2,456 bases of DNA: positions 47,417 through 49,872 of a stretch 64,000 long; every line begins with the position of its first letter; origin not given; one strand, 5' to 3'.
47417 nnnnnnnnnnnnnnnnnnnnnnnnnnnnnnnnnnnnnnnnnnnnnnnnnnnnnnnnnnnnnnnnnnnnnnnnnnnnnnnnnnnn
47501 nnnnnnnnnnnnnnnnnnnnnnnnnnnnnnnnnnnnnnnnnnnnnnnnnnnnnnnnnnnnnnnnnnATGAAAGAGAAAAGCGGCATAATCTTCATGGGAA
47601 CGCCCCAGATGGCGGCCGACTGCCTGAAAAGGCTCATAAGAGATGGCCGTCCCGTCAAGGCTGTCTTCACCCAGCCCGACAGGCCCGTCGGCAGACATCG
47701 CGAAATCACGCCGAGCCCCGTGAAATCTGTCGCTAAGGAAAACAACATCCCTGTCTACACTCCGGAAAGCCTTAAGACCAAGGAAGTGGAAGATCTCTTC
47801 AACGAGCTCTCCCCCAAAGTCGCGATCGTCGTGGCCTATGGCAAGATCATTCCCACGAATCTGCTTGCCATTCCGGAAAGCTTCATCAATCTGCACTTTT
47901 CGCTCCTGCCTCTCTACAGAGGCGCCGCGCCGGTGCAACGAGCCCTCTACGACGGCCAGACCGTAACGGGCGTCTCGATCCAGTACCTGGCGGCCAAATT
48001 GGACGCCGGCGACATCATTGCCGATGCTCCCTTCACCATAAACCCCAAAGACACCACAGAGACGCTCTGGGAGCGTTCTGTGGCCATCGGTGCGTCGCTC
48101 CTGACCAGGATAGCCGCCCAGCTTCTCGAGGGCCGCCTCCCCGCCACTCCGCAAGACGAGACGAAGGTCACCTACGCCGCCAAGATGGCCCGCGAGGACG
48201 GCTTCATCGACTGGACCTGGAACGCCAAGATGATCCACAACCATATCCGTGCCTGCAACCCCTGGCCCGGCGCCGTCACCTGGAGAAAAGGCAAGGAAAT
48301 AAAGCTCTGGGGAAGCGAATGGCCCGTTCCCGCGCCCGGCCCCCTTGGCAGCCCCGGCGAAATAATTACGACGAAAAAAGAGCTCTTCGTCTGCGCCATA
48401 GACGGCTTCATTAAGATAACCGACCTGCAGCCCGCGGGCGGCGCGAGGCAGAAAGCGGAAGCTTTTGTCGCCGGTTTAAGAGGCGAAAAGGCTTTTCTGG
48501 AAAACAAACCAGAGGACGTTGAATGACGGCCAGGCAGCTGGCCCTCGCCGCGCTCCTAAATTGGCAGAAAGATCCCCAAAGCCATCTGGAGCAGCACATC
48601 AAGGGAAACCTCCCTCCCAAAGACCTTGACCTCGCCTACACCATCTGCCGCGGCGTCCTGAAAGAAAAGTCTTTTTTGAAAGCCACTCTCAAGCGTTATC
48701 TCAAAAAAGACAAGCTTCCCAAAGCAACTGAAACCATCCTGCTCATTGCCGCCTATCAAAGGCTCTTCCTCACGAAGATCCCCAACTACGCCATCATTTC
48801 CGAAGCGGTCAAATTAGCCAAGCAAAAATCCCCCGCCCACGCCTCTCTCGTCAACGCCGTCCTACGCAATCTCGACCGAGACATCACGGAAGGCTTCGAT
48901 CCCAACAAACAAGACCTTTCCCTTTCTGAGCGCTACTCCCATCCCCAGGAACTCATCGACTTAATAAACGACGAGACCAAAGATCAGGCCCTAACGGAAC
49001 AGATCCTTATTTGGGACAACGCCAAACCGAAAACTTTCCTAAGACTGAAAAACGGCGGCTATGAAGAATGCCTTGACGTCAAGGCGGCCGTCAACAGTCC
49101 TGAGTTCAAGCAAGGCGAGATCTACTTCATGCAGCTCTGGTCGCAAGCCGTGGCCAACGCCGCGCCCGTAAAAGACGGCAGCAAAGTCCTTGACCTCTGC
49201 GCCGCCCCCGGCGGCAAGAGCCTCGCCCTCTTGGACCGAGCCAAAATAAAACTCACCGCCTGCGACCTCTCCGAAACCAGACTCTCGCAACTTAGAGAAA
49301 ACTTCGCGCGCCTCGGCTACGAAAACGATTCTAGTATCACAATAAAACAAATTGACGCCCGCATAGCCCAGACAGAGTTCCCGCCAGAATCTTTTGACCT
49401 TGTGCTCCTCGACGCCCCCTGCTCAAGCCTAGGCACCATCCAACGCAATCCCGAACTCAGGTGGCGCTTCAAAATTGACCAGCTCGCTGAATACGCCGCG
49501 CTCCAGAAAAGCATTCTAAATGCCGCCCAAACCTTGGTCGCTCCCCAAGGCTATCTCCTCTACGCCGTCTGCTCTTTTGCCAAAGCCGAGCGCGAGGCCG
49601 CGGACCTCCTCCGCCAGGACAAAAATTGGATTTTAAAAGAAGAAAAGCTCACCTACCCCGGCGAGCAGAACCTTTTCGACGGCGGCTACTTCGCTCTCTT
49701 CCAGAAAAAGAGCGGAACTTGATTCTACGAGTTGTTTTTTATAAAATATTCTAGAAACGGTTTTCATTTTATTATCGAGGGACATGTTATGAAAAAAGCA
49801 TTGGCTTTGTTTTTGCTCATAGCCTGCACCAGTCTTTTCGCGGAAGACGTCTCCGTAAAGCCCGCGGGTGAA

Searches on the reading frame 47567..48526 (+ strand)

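Call 56: search_protein_families(library=pfam, proteins=[window:47567-48526:+], max_evalue=0.01)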
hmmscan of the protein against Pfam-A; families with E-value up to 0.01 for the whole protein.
window:47567-48526:+ (319 aa): 2 families
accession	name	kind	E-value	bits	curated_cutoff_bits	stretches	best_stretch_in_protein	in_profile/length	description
PF00551.24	Formyl_trans_N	-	3.3e-37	128.4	26.1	1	8-176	4-174/181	Formyl transferase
PF02911.23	Formyl_trans_C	-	1.5e-22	80.1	21.1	1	206-304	1-99/100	Formyl transferase, C-terminal domain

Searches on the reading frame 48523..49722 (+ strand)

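Call 20: search_protein_families(library=pfam, proteins=[window:48523-49722:+], max_evalue=0.01)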
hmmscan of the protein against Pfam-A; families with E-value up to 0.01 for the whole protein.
window:48523-49722:+ (399 aa): 9 families
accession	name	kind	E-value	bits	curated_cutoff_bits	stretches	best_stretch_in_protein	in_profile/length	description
PF01189.24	Methyltr_RsmB-F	-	2.9e-37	128.7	27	1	217-382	7-173/199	16S rRNA methyltransferase RsmB/F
PF01029.23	NusB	-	7.8e-24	85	23.1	1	1-119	1-133/133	NusB family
PF13847.12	Methyltransf_31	-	2.6e-10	40.6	27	1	217-368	2-127/145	Methyltransferase domain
PF01728.25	FtsJ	-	5.8e-09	36.6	24.1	1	216-356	19-146/181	FtsJ-like methyltransferase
PF13649.12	Methyltransf_25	-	4.7e-08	34.1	27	1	222-296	1-70/97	Methyltransferase domain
PF08241.18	Methyltransf_11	-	2e-05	25.6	21.2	1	230-296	7-66/95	Methyltransferase domain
PF03602.21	Cons_hypoth95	-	7.1e-05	23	24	1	218-303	41-126/182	Conserved hypothetical protein 95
PF01209.24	Ubie_methyltran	-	7.2e-05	22.7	20.1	1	204-294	33-120/233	ubiE/COQ5 methyltransferase family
PF08242.18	Methyltransf_12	-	0.00033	21.8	30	1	230-296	8-71/98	Methyltransferase domain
